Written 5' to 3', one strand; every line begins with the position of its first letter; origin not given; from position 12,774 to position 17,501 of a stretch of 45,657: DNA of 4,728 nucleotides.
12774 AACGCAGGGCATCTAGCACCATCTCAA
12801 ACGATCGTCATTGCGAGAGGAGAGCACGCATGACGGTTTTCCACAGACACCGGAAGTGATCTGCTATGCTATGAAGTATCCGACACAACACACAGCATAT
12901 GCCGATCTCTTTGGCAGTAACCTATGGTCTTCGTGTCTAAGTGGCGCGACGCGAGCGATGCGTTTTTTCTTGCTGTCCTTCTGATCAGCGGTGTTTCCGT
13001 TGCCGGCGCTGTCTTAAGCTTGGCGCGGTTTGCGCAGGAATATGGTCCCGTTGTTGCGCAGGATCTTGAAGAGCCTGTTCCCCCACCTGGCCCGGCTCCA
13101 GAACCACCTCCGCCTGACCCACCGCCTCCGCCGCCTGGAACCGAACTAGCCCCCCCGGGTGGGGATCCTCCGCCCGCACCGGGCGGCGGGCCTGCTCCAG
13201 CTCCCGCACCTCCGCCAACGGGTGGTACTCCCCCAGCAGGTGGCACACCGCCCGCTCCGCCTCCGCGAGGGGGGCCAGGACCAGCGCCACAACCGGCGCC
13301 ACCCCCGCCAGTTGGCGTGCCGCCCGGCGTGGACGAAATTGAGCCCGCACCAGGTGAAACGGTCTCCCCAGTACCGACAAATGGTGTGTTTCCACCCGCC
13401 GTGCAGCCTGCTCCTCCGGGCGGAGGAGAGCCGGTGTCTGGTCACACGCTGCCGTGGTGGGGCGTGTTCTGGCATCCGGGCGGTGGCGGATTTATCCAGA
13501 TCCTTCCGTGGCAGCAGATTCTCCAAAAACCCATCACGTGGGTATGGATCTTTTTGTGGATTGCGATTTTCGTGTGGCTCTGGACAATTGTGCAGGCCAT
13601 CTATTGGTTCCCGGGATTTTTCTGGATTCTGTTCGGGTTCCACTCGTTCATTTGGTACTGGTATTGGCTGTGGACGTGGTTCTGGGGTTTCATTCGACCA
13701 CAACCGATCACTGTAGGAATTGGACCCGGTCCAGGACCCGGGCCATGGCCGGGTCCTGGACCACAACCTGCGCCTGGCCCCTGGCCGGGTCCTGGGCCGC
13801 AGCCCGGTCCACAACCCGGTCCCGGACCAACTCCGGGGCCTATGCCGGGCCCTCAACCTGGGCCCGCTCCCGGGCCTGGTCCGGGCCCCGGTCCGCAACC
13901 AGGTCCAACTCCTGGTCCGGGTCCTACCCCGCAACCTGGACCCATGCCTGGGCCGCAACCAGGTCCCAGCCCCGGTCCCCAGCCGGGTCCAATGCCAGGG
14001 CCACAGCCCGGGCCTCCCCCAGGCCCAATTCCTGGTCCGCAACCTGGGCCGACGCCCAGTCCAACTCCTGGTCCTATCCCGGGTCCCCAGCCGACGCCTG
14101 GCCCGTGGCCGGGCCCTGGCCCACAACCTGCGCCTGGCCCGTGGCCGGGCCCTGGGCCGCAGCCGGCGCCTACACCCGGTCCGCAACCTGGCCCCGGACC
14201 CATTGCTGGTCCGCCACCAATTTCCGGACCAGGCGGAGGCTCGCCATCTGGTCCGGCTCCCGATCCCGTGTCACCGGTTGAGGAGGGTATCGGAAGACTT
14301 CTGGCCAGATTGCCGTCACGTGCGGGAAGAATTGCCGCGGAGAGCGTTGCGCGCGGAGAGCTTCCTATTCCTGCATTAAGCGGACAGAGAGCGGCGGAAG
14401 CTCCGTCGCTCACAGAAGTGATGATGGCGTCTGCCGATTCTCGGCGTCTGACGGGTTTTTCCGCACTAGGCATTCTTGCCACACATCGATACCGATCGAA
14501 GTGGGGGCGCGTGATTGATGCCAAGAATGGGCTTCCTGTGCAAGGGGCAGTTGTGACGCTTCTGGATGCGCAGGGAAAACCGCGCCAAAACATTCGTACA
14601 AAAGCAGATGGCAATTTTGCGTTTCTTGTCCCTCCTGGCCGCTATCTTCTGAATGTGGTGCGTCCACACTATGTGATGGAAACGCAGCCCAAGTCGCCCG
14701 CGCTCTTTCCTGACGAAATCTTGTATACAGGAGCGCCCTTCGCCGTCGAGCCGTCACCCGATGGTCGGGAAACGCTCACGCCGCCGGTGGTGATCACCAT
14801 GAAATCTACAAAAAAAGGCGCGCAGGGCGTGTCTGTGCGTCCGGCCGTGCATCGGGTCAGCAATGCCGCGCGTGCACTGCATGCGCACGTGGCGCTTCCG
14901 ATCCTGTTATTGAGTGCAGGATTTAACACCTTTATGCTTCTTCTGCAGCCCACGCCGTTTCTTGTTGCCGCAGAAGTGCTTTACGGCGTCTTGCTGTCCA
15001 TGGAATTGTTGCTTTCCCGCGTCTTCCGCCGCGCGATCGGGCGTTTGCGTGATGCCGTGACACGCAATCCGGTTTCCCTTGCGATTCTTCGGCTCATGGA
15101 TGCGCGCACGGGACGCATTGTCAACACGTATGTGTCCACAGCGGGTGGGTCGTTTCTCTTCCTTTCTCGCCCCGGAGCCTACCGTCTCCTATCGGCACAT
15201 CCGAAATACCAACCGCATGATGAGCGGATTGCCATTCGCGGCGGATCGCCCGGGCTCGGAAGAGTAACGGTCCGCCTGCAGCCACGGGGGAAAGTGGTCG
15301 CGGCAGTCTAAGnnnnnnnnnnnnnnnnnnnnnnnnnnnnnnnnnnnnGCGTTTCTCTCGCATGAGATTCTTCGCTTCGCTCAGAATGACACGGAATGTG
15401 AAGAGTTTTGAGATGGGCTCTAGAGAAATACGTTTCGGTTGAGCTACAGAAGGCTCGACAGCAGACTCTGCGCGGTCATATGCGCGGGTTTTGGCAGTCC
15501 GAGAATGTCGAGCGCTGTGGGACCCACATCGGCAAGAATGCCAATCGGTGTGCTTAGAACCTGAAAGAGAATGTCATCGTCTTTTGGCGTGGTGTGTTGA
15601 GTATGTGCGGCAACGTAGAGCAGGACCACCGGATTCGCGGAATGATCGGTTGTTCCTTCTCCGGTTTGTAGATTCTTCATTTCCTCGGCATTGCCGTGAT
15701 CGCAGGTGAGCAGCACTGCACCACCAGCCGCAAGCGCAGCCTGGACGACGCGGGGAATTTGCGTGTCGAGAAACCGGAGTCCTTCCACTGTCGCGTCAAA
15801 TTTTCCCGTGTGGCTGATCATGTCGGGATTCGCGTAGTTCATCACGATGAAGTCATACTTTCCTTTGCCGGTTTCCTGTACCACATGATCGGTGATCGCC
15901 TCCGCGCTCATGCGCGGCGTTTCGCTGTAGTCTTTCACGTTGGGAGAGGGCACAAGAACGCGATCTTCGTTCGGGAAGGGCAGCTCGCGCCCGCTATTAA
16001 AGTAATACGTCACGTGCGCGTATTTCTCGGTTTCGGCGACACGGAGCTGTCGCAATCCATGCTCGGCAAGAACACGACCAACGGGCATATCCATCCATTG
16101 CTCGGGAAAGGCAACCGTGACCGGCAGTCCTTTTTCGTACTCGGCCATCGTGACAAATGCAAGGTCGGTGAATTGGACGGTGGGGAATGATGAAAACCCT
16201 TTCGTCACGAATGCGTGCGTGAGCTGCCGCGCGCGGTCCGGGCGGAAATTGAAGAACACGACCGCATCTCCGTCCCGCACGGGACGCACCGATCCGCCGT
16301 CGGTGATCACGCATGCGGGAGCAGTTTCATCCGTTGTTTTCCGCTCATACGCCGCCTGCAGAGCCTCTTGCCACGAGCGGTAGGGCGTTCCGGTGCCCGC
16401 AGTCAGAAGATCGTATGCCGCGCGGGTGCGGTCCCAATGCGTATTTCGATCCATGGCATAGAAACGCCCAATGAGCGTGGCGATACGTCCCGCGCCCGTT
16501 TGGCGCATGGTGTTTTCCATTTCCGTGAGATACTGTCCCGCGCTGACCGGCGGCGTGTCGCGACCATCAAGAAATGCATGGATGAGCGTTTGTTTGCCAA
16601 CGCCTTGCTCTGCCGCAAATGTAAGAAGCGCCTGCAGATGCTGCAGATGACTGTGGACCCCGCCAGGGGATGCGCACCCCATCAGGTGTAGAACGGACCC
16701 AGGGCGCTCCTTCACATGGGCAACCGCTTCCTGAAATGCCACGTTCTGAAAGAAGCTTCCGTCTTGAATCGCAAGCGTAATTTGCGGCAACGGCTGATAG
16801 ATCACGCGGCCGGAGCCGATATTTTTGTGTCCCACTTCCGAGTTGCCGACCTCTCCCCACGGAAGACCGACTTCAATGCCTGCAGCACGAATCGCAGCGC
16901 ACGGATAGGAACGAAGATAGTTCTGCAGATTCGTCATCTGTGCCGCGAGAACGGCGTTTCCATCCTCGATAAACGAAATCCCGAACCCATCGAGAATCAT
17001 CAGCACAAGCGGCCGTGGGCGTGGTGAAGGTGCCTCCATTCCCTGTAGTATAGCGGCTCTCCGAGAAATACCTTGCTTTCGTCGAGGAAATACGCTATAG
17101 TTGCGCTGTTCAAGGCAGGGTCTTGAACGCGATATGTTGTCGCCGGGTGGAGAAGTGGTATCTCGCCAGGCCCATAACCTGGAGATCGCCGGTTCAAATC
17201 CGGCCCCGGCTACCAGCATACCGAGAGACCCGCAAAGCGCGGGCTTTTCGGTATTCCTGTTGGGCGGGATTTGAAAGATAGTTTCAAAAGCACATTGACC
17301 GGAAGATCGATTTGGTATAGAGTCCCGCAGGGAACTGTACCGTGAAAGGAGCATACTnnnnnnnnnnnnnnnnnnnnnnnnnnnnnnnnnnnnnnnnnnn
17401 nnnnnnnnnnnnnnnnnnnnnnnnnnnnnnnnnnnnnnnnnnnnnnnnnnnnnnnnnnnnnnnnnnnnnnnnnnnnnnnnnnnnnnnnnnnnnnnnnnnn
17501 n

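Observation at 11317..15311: Tandem paralogous proline-rich membrane proteins translationally coupled to gatA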

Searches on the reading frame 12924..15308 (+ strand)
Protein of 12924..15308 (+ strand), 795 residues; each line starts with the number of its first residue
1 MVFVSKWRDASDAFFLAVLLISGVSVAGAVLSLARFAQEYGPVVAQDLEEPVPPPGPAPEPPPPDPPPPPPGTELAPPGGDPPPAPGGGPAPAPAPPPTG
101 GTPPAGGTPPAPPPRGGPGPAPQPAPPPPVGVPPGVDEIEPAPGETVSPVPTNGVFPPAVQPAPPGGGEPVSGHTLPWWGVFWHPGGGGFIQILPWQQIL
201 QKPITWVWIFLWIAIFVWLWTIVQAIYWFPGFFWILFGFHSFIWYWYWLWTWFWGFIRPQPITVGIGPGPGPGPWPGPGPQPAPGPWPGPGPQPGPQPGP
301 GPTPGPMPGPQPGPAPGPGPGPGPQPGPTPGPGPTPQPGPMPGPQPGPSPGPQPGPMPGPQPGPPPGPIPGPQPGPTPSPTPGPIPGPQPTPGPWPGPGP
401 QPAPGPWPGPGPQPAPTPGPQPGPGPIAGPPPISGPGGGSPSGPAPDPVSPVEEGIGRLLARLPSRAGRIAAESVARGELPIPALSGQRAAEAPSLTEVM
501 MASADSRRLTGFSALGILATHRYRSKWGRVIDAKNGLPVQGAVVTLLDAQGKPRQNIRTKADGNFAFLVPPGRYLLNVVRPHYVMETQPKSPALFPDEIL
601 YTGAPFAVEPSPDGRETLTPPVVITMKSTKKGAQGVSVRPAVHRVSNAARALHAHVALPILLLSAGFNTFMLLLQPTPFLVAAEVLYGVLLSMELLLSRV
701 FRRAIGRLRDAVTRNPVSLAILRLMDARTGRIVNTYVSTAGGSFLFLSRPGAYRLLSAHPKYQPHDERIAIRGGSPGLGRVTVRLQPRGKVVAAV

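Call 3: search_protein_families(library=pfam, proteins=[window:12924-15308:+], max_evalue=1)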
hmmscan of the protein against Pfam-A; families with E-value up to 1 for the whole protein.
window:12924-15308:+ (795 aa): 8 families
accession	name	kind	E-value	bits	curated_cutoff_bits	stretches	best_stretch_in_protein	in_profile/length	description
PF13620.12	CarboxypepD_reg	-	5e-18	65.7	32.3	2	528-588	4-64/82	Carboxypeptidase regulatory-like domain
PF07210.18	DUF1416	-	1.9e-08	34.5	23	2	528-586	24-80/97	Protein of unknown function (DUF1416)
PF17210.9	SdrD_B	-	0.00027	21.6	29.7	1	537-589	22-75/112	SdrD B-like domain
PF17802.7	SpaA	-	0.001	19.6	23.1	1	531-576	8-56/91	Prealbumin-like fold domain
PF13715.12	CarbopepD_reg_2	-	0.02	15.3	32.2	1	528-578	3-50/88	CarboxypepD_reg-like domain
PF23194.1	NOMO_5th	-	0.024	15.5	27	1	543-581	20-59/89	NOMO fifth transthyretin-like domain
PF22904.2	NOMO1-like_2nd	-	0.063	13.9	27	0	729-765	31-68/90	BOS complex subunit NOMO1-like, second beta sandwich domain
PF09430.16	EMC7_beta-sandw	-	0.074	13.7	26.6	1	541-586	9-53/122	ER membrane protein complex subunit 7, beta-sandwich domain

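Call 5: search_protein_families(library=ncbifam, proteins=[window:12924-15308:+], max_evalue=1)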
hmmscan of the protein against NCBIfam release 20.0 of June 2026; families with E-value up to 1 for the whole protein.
window:12924-15308:+ (795 aa): 1 family
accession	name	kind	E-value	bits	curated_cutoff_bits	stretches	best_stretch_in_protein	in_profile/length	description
NF058648.1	ECF_sub_HI1622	equivalog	0.065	13.2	100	1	535-572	35-72/180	NikL family nickel/cobalt ECF transporter subunit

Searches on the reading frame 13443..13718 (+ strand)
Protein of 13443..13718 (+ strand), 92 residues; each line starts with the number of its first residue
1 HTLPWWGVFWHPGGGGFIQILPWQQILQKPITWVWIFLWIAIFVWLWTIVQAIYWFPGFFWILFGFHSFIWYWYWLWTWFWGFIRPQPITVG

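Call 72: find_homologous_proteins(query=window:13443-13718:+, max_evalue=0.01)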
Query seq(92 aa): no candidate shares three 5-residue words with the query. No homologue found.

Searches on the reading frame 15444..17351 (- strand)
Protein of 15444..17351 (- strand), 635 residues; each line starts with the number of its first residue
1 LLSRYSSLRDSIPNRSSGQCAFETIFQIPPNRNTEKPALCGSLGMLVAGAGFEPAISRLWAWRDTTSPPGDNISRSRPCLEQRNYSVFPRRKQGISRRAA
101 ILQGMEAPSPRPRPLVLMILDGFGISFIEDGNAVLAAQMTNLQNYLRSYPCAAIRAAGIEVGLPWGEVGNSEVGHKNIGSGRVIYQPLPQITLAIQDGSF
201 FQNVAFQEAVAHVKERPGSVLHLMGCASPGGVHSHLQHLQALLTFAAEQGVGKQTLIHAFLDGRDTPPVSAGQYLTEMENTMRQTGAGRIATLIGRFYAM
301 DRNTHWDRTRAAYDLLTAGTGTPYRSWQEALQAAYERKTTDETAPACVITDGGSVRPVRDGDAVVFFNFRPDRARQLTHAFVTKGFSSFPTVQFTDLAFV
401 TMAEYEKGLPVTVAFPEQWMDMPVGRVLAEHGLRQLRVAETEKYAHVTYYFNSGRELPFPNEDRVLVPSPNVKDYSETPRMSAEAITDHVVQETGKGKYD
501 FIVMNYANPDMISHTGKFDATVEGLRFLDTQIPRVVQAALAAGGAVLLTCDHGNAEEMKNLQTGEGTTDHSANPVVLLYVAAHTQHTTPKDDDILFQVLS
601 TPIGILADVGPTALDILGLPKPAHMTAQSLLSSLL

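Call 10: search_protein_families(library=pfam, proteins=[window:15444-17351:-], max_evalue=0.001)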
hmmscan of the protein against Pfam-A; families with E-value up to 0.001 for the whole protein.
window:15444-17351:- (635 aa): 2 families
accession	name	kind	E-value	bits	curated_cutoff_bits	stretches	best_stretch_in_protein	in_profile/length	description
PF06415.18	iPGM_N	-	8.7e-74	248.1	27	1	191-407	1-217/217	BPG-independent PGAM N-terminus (iPGM_N)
PF01676.23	Metalloenzyme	-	1.3e-61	208.8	24.3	1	114-620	2-251/252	Metalloenzyme superfamily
